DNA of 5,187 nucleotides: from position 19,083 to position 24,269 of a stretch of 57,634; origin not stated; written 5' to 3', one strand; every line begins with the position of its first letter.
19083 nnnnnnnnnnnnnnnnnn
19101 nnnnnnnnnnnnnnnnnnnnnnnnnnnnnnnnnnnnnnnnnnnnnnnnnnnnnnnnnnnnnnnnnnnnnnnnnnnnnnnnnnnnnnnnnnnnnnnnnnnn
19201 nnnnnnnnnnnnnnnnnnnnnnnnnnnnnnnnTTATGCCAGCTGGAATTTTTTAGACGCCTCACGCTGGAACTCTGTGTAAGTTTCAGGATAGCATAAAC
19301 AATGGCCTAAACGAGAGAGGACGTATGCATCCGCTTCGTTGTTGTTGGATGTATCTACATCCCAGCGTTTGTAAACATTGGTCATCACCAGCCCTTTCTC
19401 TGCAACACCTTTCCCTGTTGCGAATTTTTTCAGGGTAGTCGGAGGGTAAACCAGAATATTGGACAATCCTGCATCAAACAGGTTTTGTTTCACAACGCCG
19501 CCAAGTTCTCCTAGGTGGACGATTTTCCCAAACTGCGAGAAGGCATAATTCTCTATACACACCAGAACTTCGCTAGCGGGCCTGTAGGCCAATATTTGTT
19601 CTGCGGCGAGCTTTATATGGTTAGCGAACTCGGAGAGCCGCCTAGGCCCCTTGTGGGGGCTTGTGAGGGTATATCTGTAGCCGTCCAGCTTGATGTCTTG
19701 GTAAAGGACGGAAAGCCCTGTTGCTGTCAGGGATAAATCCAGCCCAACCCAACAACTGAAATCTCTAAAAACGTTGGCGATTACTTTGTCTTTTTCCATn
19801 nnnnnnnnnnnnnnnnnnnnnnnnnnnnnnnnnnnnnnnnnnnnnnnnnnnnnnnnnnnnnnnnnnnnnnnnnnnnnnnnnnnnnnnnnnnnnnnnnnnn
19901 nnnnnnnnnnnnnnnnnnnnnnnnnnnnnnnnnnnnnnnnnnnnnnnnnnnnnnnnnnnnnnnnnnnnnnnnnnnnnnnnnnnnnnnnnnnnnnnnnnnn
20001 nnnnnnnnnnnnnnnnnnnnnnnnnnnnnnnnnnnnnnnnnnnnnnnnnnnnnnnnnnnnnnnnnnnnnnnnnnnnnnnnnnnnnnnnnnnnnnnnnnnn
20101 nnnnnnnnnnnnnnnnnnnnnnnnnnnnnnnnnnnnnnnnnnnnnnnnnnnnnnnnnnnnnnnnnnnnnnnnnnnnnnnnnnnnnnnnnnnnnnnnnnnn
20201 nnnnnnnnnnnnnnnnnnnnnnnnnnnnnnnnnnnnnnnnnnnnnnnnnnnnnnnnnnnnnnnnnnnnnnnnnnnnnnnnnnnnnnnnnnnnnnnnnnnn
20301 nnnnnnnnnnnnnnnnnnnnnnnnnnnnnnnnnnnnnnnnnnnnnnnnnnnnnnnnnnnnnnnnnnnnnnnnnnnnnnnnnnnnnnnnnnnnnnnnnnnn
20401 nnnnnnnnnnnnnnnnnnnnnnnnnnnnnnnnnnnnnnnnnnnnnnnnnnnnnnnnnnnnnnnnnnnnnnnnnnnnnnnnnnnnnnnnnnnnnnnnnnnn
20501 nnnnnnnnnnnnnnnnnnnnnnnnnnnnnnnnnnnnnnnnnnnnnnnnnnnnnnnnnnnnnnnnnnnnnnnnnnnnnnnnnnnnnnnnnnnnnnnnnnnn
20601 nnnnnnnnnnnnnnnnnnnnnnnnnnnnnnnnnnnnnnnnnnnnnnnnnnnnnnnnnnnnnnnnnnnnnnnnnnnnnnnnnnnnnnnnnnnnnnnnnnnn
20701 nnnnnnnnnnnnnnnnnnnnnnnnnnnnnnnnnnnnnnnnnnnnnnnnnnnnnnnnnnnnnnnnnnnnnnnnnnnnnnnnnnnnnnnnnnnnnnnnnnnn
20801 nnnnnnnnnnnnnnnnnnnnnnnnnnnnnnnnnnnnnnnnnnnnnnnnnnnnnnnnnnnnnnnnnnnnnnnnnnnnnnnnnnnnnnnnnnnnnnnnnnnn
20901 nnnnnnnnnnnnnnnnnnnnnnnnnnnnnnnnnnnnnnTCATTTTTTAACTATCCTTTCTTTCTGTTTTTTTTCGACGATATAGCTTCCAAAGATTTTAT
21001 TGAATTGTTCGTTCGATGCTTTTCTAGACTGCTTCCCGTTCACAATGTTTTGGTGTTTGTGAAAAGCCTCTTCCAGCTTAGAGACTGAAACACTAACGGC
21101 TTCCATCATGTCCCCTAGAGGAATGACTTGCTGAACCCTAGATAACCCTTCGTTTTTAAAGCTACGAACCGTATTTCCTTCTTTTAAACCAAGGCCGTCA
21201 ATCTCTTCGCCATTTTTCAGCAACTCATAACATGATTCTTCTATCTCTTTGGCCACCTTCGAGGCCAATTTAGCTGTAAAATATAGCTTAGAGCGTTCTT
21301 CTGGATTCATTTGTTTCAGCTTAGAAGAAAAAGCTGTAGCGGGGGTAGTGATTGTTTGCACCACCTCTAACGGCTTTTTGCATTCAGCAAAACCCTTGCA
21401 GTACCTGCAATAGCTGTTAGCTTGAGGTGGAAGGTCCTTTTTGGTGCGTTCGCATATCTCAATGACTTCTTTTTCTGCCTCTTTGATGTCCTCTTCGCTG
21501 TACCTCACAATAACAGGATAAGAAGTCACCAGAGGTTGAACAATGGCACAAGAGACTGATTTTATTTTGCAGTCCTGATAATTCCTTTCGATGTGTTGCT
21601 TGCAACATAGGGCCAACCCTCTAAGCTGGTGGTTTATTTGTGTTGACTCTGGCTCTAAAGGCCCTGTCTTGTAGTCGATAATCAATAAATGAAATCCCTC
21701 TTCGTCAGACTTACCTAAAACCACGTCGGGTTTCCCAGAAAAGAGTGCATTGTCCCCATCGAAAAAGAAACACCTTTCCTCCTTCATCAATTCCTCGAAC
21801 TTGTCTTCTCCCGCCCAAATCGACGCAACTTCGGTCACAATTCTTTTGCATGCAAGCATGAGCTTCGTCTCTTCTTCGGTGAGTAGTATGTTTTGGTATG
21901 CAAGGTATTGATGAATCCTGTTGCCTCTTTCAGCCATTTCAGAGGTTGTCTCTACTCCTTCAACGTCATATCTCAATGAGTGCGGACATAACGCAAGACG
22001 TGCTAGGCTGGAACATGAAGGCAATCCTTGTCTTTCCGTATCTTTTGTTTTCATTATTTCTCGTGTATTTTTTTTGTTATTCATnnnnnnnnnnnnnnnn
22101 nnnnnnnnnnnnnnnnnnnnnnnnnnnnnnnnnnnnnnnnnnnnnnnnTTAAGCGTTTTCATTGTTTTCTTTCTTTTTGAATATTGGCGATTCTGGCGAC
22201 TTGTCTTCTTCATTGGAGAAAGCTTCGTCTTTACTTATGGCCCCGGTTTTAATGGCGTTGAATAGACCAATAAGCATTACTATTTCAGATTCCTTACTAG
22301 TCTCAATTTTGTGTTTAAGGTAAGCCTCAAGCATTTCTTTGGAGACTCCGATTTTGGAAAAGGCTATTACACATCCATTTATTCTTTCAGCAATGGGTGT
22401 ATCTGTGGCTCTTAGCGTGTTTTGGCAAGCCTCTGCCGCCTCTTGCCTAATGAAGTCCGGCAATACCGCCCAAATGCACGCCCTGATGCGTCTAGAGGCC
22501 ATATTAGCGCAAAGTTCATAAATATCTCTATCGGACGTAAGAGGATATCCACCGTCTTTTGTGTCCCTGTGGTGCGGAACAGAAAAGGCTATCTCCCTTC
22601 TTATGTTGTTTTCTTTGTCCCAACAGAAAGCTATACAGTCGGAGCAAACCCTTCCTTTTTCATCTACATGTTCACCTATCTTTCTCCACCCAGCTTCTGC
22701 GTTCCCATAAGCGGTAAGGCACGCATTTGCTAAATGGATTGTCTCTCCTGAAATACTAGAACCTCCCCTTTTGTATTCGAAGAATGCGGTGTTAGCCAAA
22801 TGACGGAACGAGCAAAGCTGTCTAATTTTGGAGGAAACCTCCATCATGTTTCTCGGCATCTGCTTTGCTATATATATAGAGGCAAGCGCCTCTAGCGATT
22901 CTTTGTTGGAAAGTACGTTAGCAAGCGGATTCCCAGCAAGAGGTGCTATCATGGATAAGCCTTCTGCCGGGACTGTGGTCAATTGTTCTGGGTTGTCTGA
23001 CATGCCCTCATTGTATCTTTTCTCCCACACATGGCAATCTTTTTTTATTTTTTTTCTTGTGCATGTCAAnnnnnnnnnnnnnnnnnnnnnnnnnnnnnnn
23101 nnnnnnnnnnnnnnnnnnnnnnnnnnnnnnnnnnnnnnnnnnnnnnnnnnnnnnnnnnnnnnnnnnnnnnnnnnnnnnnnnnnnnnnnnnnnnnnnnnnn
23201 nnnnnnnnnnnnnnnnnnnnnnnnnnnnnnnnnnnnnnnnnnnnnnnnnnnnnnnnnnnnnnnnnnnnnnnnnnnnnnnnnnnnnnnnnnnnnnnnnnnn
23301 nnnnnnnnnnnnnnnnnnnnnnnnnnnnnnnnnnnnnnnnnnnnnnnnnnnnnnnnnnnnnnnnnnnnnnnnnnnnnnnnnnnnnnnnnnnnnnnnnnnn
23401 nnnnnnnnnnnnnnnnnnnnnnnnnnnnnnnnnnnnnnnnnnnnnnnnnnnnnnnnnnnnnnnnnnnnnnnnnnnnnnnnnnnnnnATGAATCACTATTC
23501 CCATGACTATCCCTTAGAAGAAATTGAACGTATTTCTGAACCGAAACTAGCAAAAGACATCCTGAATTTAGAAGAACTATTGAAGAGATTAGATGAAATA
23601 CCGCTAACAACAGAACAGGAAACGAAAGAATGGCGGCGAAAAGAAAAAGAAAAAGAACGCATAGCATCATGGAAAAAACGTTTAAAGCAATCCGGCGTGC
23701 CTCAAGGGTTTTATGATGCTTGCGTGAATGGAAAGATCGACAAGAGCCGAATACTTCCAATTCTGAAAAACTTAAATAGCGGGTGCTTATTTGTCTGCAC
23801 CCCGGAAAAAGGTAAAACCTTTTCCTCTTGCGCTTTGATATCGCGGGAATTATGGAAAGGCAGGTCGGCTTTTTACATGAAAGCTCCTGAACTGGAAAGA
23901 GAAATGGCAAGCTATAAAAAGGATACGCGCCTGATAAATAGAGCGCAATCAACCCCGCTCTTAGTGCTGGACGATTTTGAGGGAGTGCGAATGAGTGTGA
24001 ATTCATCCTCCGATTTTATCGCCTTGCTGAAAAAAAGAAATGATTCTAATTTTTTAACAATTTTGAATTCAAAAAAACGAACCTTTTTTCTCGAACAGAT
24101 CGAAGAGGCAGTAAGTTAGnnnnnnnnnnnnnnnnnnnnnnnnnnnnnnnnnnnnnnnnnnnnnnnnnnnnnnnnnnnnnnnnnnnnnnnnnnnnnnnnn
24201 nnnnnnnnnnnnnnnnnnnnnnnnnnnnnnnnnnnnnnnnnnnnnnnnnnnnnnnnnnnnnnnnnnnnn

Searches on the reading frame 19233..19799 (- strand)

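Call 12: search_protein_families(library=phrogs, proteins=[window:19233-19799:-], max_evalue=0.01)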
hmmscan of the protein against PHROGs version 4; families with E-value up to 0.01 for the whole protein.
window:19233-19799:- (188 aa): 1 family
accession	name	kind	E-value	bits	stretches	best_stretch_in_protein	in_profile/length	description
phrog_159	-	DNA, RNA and nucleotide metabolism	8.3e-27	95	1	18-161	91-242/330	RuvC-like Holliday junction resolvase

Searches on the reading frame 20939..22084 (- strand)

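Call 12: search_protein_families(library=phrogs, proteins=[window:20939-22084:-], max_evalue=0.01)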
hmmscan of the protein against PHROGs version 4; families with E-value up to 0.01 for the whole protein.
window:20939-22084:- (381 aa): 1 family
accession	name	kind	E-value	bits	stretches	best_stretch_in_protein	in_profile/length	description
phrog_69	-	DNA, RNA and nucleotide metabolism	4.6e-30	106.1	1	3-380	70-457/501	exonuclease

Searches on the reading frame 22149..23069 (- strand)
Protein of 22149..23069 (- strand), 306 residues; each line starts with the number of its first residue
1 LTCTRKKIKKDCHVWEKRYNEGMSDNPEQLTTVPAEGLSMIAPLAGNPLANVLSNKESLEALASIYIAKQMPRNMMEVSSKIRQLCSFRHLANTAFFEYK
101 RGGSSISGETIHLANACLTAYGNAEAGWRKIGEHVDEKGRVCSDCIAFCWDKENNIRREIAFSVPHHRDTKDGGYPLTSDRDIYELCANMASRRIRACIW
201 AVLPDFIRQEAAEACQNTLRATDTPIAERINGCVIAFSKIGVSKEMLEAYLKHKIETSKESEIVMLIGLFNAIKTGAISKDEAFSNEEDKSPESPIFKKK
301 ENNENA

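Call 12: search_protein_families(library=phrogs, proteins=[window:22149-23069:-], max_evalue=0.01)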
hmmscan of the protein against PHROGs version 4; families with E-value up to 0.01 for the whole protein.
window:22149-23069:- (306 aa): 1 family
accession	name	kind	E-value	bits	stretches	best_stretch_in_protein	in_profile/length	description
phrog_3657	-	unknown function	1e-66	225.9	1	47-300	20-269/289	-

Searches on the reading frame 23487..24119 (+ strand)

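Call 12: search_protein_families(library=phrogs, proteins=[window:23487-24119:+], max_evalue=0.01)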
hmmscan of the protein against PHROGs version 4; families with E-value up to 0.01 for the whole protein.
window:23487-24119:+ (210 aa): 2 families
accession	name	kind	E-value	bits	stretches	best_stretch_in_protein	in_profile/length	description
phrog_50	-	DNA, RNA and nucleotide metabolism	1.4e-06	28.7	1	109-164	381-442/570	DnaC-like helicase loader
phrog_3277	-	DNA, RNA and nucleotide metabolism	0.00014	22.8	1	94-195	7-117/168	DnaC-like helicase loader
